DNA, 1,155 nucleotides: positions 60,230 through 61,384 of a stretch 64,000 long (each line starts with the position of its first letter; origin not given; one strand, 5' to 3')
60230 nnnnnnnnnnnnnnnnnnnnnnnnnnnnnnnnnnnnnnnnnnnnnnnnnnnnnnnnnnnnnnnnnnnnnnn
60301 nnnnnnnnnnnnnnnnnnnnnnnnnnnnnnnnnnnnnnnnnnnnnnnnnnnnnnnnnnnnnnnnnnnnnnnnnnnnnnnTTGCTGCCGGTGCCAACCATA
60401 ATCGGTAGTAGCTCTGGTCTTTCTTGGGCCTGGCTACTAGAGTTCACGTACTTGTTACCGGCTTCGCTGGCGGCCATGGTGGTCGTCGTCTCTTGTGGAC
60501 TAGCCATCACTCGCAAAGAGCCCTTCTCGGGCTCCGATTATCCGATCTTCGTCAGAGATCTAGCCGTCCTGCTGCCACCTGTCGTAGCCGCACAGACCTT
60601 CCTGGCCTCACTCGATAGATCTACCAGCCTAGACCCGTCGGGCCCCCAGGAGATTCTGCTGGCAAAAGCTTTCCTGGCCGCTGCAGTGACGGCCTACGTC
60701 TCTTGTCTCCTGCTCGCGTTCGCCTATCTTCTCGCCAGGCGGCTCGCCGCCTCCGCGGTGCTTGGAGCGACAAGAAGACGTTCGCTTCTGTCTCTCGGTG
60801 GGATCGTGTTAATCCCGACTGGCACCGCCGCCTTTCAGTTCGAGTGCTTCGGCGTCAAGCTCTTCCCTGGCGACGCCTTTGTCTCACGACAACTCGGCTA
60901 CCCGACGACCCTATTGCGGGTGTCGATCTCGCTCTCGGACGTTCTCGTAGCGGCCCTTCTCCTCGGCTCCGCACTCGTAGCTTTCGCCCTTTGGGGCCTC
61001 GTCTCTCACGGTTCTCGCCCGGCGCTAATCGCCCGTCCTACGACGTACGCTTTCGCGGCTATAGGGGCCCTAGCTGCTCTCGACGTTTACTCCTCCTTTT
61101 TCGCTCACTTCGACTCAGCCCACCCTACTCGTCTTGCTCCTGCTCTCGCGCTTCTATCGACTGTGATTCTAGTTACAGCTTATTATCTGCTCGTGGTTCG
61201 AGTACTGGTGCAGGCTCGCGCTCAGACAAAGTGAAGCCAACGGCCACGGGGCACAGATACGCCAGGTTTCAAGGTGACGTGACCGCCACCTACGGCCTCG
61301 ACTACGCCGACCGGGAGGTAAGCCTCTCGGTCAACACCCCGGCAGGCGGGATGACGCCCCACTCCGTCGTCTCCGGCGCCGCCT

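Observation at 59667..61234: Orphan Rhs tip 1 with a different toxin domain and a polytopic membrane immunity gene, in a lower-GC island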

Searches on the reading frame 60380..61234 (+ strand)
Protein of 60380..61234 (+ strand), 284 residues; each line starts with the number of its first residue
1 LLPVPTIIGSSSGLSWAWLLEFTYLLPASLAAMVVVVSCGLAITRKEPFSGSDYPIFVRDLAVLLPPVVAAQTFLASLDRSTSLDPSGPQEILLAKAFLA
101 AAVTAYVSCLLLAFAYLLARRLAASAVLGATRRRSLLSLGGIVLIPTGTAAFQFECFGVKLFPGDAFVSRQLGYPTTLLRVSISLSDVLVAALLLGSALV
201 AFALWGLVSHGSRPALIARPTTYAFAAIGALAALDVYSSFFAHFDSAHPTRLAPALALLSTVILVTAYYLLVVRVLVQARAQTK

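Call 3: search_protein_families(library=pfam, proteins=[window:60380-61234:+], max_evalue=0.1)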
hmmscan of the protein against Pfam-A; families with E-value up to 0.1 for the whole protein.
window:60380-61234:+ (284 aa): 0 families

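Call 9: search_protein_families(library=ncbifam, proteins=[window:60380-61234:+], max_evalue=1)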
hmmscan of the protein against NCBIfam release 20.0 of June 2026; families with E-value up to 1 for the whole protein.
window:60380-61234:+ (284 aa): 1 family
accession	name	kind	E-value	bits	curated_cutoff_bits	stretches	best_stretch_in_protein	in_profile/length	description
NF041044.1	GIVxVP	domain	0.048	13.6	35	1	188-207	11-30/57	GIVxVP protein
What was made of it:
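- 60389..61234 (+): Putative immunity gene: a 281-aa protein with 7 predicted TM helices (the longest ORF starts at TTG 60380, 284 aa). Predicted N-out/C-in topology by the positive-inside rule. Predicted outward-facing segments are more conserved than inward loops. No Pfam or NCBIfam family (calls 3, 9).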

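Call 11: search_protein_families(library=padloc, proteins=[window:60380-61234:+], max_evalue=1)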
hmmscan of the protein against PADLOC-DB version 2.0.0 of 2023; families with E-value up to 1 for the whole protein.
window:60380-61234:+ (284 aa): 0 families

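Call 13: find_homologous_proteins(query=window:60380-61234:+, max_evalue=0.01)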
Query window:60380-61234:+ (284 aa): 1 proteins with E <= 0.01 among 8000 candidates.
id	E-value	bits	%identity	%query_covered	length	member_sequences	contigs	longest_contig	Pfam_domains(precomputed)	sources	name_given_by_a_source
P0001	5.6e-165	565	99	99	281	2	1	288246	-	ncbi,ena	-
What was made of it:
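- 60389..61234 (+): 99% identical P0001 (call 13).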

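Call 15: find_encoding_contigs(protein=P0001, flank=10000, max_places=4)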
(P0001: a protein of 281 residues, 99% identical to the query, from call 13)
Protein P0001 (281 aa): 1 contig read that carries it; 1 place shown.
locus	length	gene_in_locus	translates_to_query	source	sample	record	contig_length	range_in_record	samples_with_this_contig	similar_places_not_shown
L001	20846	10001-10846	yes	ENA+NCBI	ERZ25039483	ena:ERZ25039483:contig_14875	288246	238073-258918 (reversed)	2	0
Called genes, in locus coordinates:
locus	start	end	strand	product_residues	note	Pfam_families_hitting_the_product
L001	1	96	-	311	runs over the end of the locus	PF01555:N6_N4_Mtase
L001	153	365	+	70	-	-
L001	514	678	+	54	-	-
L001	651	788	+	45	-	-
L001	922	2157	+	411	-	PF07721:TPR_4 (faint), PF07719:TPR_2 (faint), PF13424:TPR_12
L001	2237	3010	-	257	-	PF04542:Sigma70_r2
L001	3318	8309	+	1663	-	PF25023:TEN_YD-shell (faint), PF05593:RHS_repeat (weak)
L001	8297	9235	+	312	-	-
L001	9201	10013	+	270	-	-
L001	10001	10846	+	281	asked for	-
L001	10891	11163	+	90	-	-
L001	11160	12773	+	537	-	PF03527:RHS (weak)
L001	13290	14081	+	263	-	-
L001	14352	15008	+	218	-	-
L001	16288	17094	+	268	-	PF07592:DDE_Tnp_ISAZ013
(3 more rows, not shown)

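Call 81: predict_structure(protein=window:60389-61231:+)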
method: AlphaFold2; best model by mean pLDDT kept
length: 281 residues; sequences in the alignment: 1
mean_pLDDT: 52.5   pTM: 0.37
mean pLDDT of the five models: 52.5, 49.0, 46.7, 46.2, 43.3
residues with pLDDT >= 90: 0; 70-90: 6; 50-70: 189; < 50: 86
segments of 3 or more residues with pLDDT < 50: 1-22, 43-46, 129-178
pLDDT, mean of each block of 10 residues (from residue 1): 36 40 52 54 51 59 61 57 56 63 64 63 53 35 29 30 41 42 55 57 54 53 58 56 53 62 66 68 49
secondary structure, 60 per line:
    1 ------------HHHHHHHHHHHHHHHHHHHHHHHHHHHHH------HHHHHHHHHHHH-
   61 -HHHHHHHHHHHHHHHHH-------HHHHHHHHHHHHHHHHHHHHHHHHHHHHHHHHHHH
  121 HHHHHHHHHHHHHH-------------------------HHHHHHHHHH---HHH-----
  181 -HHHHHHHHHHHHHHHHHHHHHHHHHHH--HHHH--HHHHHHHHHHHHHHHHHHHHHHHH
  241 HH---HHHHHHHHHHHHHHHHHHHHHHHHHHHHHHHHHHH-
elements in order: H13-41 H48-59 H62-78 H86-134 H160-169 H182-208 H211-214 H217-242 H246-280
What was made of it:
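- Tried and rejected: The model was too poor to search (pLDDT 52.5, call 81), so no fold search was spent on it.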

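Call 93: find_encoding_contigs(protein=P0014, flank=9000, max_places=2)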
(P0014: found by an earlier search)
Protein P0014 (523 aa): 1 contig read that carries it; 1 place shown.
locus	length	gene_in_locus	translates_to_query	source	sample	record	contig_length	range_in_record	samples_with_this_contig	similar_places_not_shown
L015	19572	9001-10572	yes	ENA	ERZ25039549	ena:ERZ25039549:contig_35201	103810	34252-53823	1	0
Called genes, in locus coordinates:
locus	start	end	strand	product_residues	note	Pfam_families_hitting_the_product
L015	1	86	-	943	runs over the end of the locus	PF13205:Big_5 (faint)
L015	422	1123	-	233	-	PF00106:adh_short, PF01370:Epimerase (weak), PF08659:KR, PF13561:adh_short_C2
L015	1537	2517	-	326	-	PF00149:Metallophos (weak)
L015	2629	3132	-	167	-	-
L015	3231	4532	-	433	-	PF01321:Creatinase_N, PF00557:Peptidase_M24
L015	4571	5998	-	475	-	-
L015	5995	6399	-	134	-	PF03551:PadR, PF13601:HTH_34 (faint)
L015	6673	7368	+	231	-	-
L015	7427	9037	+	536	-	-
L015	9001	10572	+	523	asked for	PF05593:RHS_repeat (faint)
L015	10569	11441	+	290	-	PF25023:TEN_YD-shell (faint), PF03527:RHS (weak)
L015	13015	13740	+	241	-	-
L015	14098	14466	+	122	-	-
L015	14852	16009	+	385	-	PF24009:DUF7323 (faint), PF17660:BTRD1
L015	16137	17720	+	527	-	-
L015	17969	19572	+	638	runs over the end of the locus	PF05649:Peptidase_M13_N, PF01431:Peptidase_M13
